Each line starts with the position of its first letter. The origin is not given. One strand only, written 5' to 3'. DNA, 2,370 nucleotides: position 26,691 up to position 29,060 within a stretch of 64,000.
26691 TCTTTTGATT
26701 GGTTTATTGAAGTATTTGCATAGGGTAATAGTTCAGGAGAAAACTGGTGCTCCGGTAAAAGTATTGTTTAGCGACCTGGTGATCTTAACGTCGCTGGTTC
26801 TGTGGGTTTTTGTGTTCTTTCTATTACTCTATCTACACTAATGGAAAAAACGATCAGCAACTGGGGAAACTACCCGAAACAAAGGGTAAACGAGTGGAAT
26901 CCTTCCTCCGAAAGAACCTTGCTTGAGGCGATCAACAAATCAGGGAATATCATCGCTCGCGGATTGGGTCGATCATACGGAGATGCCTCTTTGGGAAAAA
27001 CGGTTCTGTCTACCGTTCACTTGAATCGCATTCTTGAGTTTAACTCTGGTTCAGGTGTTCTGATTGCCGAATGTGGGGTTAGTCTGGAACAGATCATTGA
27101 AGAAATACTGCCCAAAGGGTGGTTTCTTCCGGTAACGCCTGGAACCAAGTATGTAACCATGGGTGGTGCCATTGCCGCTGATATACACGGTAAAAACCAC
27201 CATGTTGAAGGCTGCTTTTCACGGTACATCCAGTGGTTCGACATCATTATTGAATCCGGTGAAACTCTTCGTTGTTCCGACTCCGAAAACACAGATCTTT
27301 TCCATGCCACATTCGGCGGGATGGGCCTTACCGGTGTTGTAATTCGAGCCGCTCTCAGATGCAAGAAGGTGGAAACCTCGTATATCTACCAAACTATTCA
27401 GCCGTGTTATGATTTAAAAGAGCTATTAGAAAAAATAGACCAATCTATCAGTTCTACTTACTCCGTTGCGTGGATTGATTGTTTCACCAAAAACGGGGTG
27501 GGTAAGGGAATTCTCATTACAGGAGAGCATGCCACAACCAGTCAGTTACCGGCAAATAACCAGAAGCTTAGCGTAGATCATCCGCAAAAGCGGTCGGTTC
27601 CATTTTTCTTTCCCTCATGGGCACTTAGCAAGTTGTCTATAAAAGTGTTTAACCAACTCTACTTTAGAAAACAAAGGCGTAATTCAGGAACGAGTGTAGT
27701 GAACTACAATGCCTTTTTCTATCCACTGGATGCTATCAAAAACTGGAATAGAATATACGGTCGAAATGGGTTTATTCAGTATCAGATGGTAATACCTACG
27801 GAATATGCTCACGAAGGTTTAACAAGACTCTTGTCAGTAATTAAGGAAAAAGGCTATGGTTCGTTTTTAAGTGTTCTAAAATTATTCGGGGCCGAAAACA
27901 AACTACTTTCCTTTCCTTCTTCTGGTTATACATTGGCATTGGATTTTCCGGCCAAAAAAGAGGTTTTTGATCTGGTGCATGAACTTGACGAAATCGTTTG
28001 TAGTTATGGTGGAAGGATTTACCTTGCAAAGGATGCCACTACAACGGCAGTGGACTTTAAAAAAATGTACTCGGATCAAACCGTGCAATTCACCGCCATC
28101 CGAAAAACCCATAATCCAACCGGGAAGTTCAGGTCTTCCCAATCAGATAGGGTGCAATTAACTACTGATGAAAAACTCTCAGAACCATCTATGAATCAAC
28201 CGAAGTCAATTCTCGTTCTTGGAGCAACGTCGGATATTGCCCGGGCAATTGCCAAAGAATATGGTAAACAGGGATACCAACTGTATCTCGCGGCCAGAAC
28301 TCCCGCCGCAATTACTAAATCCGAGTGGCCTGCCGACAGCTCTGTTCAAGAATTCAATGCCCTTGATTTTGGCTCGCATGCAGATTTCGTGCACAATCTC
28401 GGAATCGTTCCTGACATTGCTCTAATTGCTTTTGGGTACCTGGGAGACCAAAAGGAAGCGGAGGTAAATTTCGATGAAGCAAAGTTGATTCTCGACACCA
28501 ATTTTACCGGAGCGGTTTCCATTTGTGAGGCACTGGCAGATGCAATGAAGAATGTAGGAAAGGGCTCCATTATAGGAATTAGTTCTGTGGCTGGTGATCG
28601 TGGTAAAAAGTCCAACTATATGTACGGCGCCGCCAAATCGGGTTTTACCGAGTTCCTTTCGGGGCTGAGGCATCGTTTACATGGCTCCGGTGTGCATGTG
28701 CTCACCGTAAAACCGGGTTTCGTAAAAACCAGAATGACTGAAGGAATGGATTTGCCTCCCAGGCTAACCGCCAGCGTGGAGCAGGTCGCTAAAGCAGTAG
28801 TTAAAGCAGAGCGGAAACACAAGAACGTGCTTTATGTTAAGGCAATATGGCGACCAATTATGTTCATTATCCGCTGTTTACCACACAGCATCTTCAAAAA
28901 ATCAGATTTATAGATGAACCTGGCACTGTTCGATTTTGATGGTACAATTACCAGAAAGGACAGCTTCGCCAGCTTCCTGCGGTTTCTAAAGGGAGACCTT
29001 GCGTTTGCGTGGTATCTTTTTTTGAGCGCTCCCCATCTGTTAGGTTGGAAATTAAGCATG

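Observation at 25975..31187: DPA-pathway-like operon in a Bacteroidota genome: UbiA phosphoribosyltransferase, fused DprE1-DprE2, HAD phosphatase, GT-C transferase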

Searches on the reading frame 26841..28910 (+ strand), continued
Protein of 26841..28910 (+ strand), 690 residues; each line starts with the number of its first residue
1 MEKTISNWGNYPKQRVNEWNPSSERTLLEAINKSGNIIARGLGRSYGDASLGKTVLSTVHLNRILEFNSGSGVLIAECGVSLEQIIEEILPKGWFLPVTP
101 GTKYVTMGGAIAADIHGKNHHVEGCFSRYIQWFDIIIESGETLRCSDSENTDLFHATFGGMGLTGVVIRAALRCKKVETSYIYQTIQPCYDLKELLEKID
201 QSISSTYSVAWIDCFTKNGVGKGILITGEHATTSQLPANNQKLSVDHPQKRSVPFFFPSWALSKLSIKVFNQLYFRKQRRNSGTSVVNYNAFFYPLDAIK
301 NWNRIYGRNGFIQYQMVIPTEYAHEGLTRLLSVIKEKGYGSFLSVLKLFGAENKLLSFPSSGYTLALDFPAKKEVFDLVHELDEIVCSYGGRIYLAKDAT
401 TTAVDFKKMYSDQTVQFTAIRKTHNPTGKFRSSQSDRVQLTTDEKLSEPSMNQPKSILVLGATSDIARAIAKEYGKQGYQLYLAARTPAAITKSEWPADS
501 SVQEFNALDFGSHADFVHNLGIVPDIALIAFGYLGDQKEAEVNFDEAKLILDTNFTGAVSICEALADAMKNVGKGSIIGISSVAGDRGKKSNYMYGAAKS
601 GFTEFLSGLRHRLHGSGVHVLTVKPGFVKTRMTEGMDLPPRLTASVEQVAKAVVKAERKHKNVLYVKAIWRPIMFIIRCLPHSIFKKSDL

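Call 22: find_encoding_contigs(protein=P0013, flank=8000, max_places=2)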
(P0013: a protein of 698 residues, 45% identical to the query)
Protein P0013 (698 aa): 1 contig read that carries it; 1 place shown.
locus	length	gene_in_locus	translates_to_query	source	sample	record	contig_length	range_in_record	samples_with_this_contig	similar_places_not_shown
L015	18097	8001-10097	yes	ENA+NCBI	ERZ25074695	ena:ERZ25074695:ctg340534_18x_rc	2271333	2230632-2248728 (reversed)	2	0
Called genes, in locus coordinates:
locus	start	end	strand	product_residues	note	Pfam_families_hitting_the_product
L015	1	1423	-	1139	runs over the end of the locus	-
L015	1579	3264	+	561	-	PF18911:PKD_4, PF19081:Ig_7 (weak), PF00801:PKD (weak), PF18911:PKD_4, PF18962:Por_Secre_tail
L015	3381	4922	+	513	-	PF00749:tRNA-synt_1c, PF19269:Anticodon_2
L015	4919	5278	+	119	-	PF02152:FolB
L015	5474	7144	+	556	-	PF13231:PMT_2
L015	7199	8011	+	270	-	PF01040:UbiA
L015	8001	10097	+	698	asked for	PF01565:FAD_binding_4, PF04030:ALO (faint), PF00106:adh_short, PF13561:adh_short_C2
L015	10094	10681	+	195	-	PF12710:HAD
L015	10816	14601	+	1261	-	PF07494:Reg_prop (faint), PF07495:Y_Y_Y, PF08448:PAS_4 (faint), PF13426:PAS_9 (weak), PF07228:SpoIIE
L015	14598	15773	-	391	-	-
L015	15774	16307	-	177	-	PF07638:Sigma70_ECF (weak), PF04542:Sigma70_r2, PF08281:Sigma70_r4_2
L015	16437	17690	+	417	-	PF00578:AhpC-TSA (weak), PF08534:Redoxin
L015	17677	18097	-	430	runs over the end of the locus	PF00067:p450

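Call 23: find_encoding_contigs(protein=P0012, flank=8000, max_places=2)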
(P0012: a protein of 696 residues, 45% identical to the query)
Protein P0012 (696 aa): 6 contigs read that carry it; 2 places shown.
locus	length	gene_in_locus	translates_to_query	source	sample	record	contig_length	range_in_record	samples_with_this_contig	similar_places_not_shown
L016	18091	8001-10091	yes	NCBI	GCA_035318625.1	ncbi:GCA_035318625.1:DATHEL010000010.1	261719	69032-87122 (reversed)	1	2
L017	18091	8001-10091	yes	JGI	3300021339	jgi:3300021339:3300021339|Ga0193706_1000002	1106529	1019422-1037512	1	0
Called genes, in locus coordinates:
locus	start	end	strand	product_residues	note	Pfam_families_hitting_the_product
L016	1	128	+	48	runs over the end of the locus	-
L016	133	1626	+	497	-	PF04932:Wzy_C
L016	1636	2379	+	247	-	PF02321:OEP (weak)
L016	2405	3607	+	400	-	PF01757:Acyl_transf_3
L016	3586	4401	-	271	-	PF02353:CMAS, PF05175:MTS, PF13489:Methyltransf_23, PF02390:Methyltransf_4 (weak), PF13847:Methyltransf_31, PF08241:Methyltransf_11, PF08242:Methyltransf_12, PF13649:Methyltransf_25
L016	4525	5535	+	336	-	PF28535:DUF8431 (weak), PF03372:Exo_endo_phos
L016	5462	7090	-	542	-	-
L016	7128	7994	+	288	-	PF01040:UbiA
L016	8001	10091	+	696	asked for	PF01565:FAD_binding_4, PF00106:adh_short, PF13561:adh_short_C2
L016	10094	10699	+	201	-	PF00702:Hydrolase, PF12710:HAD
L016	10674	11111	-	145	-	-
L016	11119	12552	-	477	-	PF05199:GMC_oxred_C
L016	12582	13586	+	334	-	-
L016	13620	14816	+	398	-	PF00534:Glycos_transf_1, PF13692:Glyco_trans_1_4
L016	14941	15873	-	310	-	PF00561:Abhydrolase_1, PF12146:Hydrolase_4, PF12697:Abhydrolase_6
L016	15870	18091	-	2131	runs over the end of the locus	PF00326:Peptidase_S9 (faint), PF13895:Ig_2 (faint), PF16820:PKD_3 (faint), PF00041:fn3, PF07691:PA14, PF18962:Por_Secre_tail (weak)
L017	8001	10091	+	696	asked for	PF01565:FAD_binding_4, PF00106:adh_short, PF13561:adh_short_C2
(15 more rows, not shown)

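Call 25: find_encoding_contigs(protein=P0056, flank=8000, max_places=1)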
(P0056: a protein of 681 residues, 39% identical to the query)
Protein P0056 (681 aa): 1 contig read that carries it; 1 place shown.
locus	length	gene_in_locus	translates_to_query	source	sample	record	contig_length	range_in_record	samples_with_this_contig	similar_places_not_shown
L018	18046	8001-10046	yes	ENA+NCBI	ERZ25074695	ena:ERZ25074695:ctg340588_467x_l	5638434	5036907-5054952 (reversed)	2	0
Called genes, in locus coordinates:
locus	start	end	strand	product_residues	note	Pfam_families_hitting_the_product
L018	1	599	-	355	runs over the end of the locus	-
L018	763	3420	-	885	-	PF17128:DUF5107 (weak), PF18962:Por_Secre_tail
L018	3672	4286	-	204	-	PF01507:PAPS_reduct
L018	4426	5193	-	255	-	PF03741:TerC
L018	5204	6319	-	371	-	-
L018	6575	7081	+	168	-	PF12710:HAD (faint)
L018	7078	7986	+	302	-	PF01040:UbiA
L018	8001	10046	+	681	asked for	PF01565:FAD_binding_4, PF00106:adh_short, PF13561:adh_short_C2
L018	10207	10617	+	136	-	-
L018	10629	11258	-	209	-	-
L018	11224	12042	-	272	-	PF00149:Metallophos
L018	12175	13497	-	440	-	PF02321:OEP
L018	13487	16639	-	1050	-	PF00873:ACR_tran, PF03176:MMPL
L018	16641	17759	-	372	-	PF25917:BSH_RND (weak)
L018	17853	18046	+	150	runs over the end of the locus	PF13279:4HBT_2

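Call 26: find_encoding_contigs(protein=P0037, flank=8000, max_places=1)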
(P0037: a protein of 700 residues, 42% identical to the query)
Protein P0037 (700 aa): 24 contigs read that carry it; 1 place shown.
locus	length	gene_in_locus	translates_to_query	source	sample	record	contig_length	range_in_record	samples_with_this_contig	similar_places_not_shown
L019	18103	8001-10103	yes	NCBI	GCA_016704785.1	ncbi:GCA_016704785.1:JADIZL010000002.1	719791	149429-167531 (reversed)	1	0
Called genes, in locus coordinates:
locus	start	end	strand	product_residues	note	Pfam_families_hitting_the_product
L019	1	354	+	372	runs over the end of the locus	PF00501:AMP-binding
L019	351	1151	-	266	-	-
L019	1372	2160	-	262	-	-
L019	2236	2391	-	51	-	PF18930:DUF5679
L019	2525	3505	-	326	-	PF00579:tRNA-synt_1b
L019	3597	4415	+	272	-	PF01553:Acyltransferase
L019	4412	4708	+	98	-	PF02686:GatC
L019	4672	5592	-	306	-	PF02517:Rce1-like (weak)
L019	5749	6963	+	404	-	PF00155:Aminotran_1_2, PF00202:Aminotran_3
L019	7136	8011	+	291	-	PF01040:UbiA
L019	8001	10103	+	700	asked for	PF01565:FAD_binding_4, PF00106:adh_short, PF13561:adh_short_C2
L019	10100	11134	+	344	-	PF00702:Hydrolase (weak), PF12710:HAD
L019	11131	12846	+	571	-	-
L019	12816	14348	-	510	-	PF00916:Sulfate_transp, PF16983:MFS_MOT1 (faint), PF00916:Sulfate_transp, PF01740:STAS (weak)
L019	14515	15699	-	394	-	PF07690:MFS_1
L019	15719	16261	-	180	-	PF00719:Pyrophosphatase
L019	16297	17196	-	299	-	-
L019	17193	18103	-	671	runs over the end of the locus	PF03190:Thioredox_DsbH, PF13098:Thioredoxin_2 (weak), PF13899:Thioredoxin_7, PF07221:GlcNAc_2-epim (faint)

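Call 34: find_encoding_contigs(protein=P0055, flank=8000, max_places=1)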
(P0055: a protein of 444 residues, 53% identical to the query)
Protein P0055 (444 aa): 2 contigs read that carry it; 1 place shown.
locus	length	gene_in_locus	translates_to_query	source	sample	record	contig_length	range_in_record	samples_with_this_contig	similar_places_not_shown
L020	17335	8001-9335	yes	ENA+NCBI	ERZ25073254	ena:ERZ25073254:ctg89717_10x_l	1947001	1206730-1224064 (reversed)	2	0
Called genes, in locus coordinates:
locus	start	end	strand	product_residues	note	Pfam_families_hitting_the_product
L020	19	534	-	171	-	PF07661:MORN_2 (faint)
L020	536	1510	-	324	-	PF00348:polyprenyl_synt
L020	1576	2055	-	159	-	-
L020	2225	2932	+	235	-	PF01509:TruB_N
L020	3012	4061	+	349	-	PF02547:Queuosine_synth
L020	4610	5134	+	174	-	-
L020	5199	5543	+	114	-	-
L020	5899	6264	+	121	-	-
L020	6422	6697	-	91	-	-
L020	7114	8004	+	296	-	PF01040:UbiA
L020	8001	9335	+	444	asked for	PF01565:FAD_binding_4, PF04030:ALO (faint)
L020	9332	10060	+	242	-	PF00106:adh_short, PF13561:adh_short_C2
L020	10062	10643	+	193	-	PF12710:HAD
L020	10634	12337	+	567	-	PF13231:PMT_2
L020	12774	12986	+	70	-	-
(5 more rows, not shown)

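Call 66: search_protein_families(library=pfam, proteins=[L019:11131-12843:+, L016:5462-7087:-], max_evalue=0.1)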
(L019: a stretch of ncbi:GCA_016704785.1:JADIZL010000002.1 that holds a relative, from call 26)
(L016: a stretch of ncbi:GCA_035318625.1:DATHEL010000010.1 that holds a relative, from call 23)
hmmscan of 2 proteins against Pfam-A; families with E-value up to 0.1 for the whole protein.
L019:11131-12843:+ (571 aa): 0 families

L016:5462-7087:- (541 aa): 0 families

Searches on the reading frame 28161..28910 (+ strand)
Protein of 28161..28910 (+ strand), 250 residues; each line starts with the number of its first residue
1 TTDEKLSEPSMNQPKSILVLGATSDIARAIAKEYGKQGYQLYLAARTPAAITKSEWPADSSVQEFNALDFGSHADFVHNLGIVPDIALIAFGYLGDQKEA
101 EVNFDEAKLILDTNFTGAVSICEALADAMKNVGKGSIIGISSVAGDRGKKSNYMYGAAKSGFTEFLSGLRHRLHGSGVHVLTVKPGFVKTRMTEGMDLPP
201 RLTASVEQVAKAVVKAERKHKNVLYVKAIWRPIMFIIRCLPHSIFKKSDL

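Call 42: search_solved_structures(query=window:28161-28910:+, max_evalue=1e-12, show_alignments=1)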
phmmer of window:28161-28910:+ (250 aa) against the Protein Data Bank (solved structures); distinct sequences matched with E-value up to 1e-12: 2.
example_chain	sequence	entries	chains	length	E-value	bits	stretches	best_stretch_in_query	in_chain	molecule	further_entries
21gq_C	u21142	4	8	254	2.1e-38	135.3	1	11-248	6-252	Decaprenylphosphoryl-2-keto-beta-D-erythro-pentose reductase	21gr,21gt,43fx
6ixj_A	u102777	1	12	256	1.1e-15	60.9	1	12-193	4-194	Sulfoacetaldehyde reductase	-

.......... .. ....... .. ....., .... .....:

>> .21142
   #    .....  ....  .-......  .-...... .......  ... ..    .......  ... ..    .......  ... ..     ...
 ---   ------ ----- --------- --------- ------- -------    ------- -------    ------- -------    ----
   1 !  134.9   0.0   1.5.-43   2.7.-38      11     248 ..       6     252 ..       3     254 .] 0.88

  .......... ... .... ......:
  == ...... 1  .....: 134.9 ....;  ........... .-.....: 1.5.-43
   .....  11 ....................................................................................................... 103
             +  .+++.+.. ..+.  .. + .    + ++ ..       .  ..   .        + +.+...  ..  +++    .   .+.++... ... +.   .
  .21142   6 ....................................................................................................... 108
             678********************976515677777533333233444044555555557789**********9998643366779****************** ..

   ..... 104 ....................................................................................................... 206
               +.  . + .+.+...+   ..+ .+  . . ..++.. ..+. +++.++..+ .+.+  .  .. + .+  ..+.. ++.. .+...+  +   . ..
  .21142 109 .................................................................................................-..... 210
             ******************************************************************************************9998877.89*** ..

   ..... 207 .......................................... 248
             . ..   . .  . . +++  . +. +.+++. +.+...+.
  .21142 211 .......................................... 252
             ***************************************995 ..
